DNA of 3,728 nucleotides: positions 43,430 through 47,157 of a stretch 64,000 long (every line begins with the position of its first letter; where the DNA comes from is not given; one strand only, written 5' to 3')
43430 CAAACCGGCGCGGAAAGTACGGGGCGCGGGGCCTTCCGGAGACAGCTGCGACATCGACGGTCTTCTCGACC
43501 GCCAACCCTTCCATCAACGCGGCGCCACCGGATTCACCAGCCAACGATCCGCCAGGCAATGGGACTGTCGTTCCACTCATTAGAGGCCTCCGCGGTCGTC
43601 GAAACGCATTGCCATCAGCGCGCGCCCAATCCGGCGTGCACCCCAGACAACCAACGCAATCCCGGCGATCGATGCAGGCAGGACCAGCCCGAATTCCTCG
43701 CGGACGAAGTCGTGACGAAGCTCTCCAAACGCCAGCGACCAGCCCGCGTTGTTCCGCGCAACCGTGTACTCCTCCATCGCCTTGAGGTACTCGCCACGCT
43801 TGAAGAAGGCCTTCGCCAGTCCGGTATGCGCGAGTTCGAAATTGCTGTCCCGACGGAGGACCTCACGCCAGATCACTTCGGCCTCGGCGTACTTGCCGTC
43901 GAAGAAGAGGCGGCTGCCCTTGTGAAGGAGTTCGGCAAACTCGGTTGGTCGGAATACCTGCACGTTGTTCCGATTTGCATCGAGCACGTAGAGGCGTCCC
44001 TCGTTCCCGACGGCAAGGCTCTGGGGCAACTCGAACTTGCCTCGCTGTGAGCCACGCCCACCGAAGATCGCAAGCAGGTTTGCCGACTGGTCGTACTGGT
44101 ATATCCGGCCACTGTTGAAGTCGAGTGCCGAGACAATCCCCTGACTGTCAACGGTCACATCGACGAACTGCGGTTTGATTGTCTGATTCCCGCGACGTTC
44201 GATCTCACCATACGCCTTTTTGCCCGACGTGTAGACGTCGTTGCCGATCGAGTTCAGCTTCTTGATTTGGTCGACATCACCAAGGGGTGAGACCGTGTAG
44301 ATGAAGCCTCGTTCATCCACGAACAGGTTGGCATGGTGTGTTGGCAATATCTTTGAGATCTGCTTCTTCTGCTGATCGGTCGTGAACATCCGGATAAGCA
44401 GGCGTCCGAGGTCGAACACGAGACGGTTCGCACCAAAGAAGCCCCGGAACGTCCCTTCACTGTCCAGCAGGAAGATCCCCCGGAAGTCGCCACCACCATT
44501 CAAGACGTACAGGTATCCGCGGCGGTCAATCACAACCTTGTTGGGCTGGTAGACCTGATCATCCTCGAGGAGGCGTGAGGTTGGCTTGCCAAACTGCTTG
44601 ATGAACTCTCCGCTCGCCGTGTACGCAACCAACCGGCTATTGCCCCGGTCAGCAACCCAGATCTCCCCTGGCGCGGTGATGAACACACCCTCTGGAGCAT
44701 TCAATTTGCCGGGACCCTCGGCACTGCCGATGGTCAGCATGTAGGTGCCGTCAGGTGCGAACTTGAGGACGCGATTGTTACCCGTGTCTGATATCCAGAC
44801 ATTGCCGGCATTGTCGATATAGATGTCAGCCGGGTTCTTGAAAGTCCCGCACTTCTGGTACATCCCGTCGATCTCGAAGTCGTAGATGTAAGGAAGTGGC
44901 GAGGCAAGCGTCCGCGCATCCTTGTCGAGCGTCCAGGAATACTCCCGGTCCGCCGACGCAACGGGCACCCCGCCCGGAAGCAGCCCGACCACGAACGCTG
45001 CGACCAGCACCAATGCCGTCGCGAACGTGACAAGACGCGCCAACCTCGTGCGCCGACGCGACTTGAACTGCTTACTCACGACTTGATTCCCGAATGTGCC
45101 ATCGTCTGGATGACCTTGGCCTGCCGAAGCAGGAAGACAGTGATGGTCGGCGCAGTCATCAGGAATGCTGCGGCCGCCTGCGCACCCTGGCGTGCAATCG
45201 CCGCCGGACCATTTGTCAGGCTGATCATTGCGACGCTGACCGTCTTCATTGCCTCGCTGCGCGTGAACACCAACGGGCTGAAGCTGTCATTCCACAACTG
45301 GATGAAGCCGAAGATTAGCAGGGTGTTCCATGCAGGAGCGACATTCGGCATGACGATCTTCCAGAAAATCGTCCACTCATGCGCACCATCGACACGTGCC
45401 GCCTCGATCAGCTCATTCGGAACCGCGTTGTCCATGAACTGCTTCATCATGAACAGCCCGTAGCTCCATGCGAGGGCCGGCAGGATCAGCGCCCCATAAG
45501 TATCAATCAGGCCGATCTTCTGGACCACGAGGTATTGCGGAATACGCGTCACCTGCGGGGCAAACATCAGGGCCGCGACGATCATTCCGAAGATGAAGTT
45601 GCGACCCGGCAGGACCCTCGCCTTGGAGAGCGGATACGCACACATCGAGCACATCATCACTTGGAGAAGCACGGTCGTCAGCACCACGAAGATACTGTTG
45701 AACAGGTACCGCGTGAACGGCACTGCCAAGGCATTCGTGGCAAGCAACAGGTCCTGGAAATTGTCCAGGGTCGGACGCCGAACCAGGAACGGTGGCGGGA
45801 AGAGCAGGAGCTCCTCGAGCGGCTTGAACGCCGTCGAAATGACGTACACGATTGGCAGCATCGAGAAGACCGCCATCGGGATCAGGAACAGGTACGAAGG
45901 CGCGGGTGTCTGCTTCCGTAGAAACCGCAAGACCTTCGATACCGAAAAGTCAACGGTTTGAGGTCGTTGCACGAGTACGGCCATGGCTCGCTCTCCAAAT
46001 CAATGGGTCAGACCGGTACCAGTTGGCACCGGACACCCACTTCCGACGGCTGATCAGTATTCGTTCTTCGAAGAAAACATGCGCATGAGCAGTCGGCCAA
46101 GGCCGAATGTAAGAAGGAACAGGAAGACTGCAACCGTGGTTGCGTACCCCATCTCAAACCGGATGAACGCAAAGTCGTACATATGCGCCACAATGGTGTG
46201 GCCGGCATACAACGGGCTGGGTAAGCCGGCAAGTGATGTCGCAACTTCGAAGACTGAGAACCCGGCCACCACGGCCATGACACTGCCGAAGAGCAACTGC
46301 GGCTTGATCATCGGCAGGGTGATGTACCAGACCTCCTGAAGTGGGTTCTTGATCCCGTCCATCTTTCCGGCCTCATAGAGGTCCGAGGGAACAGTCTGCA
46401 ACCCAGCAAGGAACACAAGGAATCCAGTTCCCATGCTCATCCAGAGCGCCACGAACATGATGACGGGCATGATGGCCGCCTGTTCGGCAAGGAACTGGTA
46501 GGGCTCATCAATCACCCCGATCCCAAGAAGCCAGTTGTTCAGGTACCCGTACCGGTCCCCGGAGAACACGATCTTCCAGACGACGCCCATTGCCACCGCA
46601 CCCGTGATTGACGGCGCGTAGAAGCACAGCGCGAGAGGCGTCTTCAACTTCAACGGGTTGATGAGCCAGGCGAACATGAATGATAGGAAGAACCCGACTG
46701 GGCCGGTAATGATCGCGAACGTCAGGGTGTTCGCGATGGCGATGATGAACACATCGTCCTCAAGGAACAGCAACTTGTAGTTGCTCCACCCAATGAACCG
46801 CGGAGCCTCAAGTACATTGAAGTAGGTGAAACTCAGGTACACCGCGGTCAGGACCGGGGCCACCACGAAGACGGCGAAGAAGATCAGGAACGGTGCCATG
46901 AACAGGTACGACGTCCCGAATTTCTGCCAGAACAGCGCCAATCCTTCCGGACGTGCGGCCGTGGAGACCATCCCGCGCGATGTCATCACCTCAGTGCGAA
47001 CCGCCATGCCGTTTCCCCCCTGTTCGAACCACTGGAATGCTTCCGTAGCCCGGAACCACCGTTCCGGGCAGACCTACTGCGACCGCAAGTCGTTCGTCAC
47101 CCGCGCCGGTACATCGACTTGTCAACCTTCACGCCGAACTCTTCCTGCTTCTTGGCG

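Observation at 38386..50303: Eight-gene ATPase-less ABC cluster with an NHL/TPR protein, a Yip1-like protein and a DUF5696-like enzyme inserted between two permease pairs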

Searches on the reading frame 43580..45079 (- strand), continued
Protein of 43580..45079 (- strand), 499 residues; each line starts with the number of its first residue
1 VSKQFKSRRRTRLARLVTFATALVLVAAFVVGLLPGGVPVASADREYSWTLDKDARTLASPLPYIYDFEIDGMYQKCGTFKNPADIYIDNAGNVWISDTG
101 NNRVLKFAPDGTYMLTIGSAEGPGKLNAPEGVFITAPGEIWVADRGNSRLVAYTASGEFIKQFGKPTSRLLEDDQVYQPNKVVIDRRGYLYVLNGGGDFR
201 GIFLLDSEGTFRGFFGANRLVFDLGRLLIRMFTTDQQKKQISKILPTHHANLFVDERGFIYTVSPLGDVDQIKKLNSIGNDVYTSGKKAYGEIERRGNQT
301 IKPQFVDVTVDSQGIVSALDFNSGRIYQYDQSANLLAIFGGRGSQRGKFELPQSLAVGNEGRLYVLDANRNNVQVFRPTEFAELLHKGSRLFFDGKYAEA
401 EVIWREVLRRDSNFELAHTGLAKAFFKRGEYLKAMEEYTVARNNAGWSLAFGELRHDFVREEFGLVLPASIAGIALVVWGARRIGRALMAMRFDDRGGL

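Call 79: search_protein_families(library=ncbifam, proteins=[L029:1221-2951:-, L030:2251-3822:+], max_evalue=0.00001)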
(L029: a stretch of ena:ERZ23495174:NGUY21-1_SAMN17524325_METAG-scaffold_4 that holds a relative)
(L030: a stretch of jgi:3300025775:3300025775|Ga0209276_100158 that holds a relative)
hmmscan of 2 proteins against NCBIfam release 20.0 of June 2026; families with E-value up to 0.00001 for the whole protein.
L029:1221-2951:- (576 aa): 12 families
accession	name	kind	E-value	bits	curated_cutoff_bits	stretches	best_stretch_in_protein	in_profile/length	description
NF011684.0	PRK15104.1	equivalog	8.9e-68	229.3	947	1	43-535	27-525/543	oligopeptide ABC transporter substrate-binding protein OppA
NF007287.0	PRK09755.1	equivalog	2.6e-56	191.6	1098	1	67-534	44-516/535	ABC transporter substrate-binding protein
NF045467.1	Opp4A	equivalog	3e-49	167.7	650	1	74-535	54-542/556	oligopeptide ABC transporter substrate-binding protein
NF043070.1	DppA_dipep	equivalog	9.5e-46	156.4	1005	1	86-535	60-520/535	dipeptide ABC transporter periplasmic-binding protein DppA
NF011942.0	PRK15413.1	equivalog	9.8e-44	149.9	594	1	35-520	9-482/512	glutathione ABC transporter substrate-binding protein GsiB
TIGR02294.1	nickel_nikA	equivalog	7.8e-40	136.8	393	1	83-526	32-478/501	nickel ABC transporter substrate-binding protein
NF045468.1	Opp5A_nikA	equivalog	4.6e-38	130.9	600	1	89-535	47-473/488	nickel ABC transporter substrate-binding protein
NF011689.0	PRK15109.1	equivalog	7.2e-34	117.4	560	1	77-526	52-515/547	ABC transporter substrate-binding protein SapA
NF047575.1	opine_bind_CntA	exception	1.5e-26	93.1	800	1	84-260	63-226/535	staphylopine-dependent metal ABC transporter substrate-binding lipoprotein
TIGR04028.1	SBP_KPN_01854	hypoth_equivalog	1.1e-20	73.7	468.5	1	320-548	267-507/509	TIGR04028 family ABC transporter substrate-binding protein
NF010149.0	PRK13626.1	equivalog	1.4e-13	50.4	476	1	71-269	135-308/552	HTH-type transcriptional regulator SgrR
NF043077.1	MMSYN1_0169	equivalog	6.3e-09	34.8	650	0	427-466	696-733/896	oligopeptide ABC transporter substrate-binding protein OppA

L030:2251-3822:+ (523 aa): 11 families
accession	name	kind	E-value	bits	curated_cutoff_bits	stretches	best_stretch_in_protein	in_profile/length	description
NF011684.0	PRK15104.1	equivalog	1.5e-51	175.8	947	1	35-497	47-525/543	oligopeptide ABC transporter substrate-binding protein OppA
NF007287.0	PRK09755.1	equivalog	4.2e-36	124.9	1098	1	35-495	41-515/535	ABC transporter substrate-binding protein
NF011689.0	PRK15109.1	equivalog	9e-25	87.3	560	1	189-509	212-532/547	ABC transporter substrate-binding protein SapA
NF043070.1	DppA_dipep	equivalog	8.1e-24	84.1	1005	1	273-493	291-516/535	dipeptide ABC transporter periplasmic-binding protein DppA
NF045467.1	Opp4A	equivalog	4.1e-20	71.5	650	1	51-164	60-171/556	oligopeptide ABC transporter substrate-binding protein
TIGR02294.1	nickel_nikA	equivalog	2.3e-19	69.3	393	1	34-351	13-327/501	nickel ABC transporter substrate-binding protein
NF045468.1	Opp5A_nikA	equivalog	4.1e-17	61.8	600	1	152-498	119-474/488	nickel ABC transporter substrate-binding protein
NF011942.0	PRK15413.1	equivalog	1.1e-15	57.3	594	1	217-351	211-343/512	glutathione ABC transporter substrate-binding protein GsiB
TIGR04028.1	SBP_KPN_01854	hypoth_equivalog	3.3e-11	42.4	468.5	0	71-111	45-86/509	TIGR04028 family ABC transporter substrate-binding protein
NF047575.1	opine_bind_CntA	exception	1.2e-09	37.3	800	0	56-106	64-113/535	staphylopine-dependent metal ABC transporter substrate-binding lipoprotein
NF043077.1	MMSYN1_0169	equivalog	1e-06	27.5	650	0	57-113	68-132/896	oligopeptide ABC transporter substrate-binding protein OppA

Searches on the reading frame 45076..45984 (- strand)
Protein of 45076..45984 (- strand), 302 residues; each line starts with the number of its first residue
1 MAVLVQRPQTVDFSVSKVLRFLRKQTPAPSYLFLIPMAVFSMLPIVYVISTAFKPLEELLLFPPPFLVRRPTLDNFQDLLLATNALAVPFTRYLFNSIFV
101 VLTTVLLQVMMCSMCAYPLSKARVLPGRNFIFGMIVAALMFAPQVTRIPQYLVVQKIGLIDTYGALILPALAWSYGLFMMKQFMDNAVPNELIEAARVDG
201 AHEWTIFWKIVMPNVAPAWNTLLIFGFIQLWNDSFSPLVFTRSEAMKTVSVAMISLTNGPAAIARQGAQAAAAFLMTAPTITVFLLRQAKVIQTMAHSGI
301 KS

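Call 3: search_protein_families(library=pfam, proteins=[window:45076-45984:-], max_evalue=0.01)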
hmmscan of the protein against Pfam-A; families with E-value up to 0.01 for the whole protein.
window:45076-45984:- (302 aa): 1 family
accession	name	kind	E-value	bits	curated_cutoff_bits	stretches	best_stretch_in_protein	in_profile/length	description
PF00528.27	BPD_transp_1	-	4.5e-11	43.2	26.4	1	130-286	43-174/184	Binding-protein-dependent transport system inner membrane component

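Call 4: search_protein_families(library=ncbifam, proteins=[window:45076-45984:-], max_evalue=0.01)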
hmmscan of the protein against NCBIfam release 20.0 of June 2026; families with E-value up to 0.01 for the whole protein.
window:45076-45984:- (302 aa): 14 families
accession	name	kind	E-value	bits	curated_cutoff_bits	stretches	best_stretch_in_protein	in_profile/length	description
NF040932.1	ABC_arch_GlcU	equivalog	1.7e-31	109.9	340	1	31-293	6-262/272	glucose ABC transporter permease GlcU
NF008210.0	PRK10973.1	equivalog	7.2e-26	91.5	297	1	67-295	49-276/281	sn-glycerol-3-phosphate ABC transporter permease UgpE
NF008231.0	PRK10998.1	equivalog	2e-15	57.2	261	1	87-301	78-295/296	maltose ABC transporter permease MalG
TIGR02139.1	permease_CysT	equivalog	2.7e-05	23.9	246.1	1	187-294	157-260/265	sulfate ABC transporter permease subunit CysT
TIGR02141.1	modB_ABC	equivalog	2.8e-05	23.8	182.6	1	99-228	5-146/208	molybdate ABC transporter permease subunit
TIGR00969.1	3a0106s02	subfamily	3e-05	23.6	240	1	191-285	172-265/272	sulfate ABC transporter permease subunit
NF011624.0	PRK15050.1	equivalog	6.1e-05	22.3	247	1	187-260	186-258/297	2-aminoethylphosphonate ABC transporter permease subunit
NF040931.1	ABC_arch_GlcT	equivalog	6.3e-05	22.7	360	1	177-219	160-200/278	glucose ABC transporter permease GlcT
NF007047.0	PRK09500.1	equivalog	0.00012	21.8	326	1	94-227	60-193/257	spermidine/putrescine ABC transporter permease PotC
NF007852.0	PRK10561.1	equivalog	0.0002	21.3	335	1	72-236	55-232/295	sn-glycerol-3-phosphate ABC transporter permease UgpA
NF008208.0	PRK10971.1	equivalog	0.00051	19.6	415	1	185-243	163-220/277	sulfate/thiosulfate ABC transporter permease CysT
NF008232.0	PRK10999.1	equivalog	0.00098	17.9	392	1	183-232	396-445/520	maltose ABC transporter permease MalF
NF006939.0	PRK09421.1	equivalog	0.003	17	262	0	186-264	117-197/230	molybdate ABC transporter permease subunit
TIGR01581.1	Mo_ABC_porter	hypoth_equivalog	0.004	16.7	210.3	0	97-253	26-194/225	ABC transporter permease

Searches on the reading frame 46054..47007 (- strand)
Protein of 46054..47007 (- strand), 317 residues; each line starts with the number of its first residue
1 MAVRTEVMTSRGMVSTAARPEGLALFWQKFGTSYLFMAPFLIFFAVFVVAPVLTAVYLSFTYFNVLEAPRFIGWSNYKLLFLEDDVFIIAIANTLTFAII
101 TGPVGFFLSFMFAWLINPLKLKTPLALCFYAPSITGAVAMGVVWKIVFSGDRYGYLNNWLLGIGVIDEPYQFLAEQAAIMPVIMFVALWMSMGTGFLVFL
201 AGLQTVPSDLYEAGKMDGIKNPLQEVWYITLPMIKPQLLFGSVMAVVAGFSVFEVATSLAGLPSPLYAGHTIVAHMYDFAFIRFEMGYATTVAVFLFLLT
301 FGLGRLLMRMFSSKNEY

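Call 3: search_protein_families(library=pfam, proteins=[window:46054-47007:-], max_evalue=0.01)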
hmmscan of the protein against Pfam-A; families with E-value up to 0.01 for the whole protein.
window:46054-47007:- (317 aa): 1 family
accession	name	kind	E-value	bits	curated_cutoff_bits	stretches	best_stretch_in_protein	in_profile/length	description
PF00528.27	BPD_transp_1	-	1.1e-07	32.2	26.4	1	108-310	4-177/184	Binding-protein-dependent transport system inner membrane component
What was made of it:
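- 46054..47007 (-): g2, permease F1 (MalF/UgpA-like, 6 hydrophobic segments, EAA loop). Pfam BPD_transp_1 (call 3).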

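Call 4: search_protein_families(library=ncbifam, proteins=[window:46054-47007:-], max_evalue=0.01)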
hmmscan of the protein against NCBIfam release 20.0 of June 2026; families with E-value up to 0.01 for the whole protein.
window:46054-47007:- (317 aa): 6 families
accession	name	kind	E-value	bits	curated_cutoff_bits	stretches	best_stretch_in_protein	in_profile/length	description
NF007852.0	PRK10561.1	equivalog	8.7e-19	68.5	335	1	33-317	14-294/295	sn-glycerol-3-phosphate ABC transporter permease UgpA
NF040931.1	ABC_arch_GlcT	equivalog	6.4e-14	52.2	360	1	39-297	4-257/278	glucose ABC transporter permease GlcT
NF007044.0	PRK09497.1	equivalog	1.6e-10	40.9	348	1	42-296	17-262/285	spermidine/putrescine ABC transporter permease PotB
NF007963.0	PRK10683.1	equivalog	9.6e-08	31.8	489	1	34-299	42-297/317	putrescine ABC transporter permease PotH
NF008232.0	PRK10999.1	equivalog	6.1e-06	25.2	392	1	72-310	265-514/520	maltose ABC transporter permease MalF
TIGR01581.1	Mo_ABC_porter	hypoth_equivalog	5.6e-05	22.7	210.3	1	89-301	21-220/225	ABC transporter permease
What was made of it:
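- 46054..47007 (-): NCBIfam best match UgpA (call 4).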
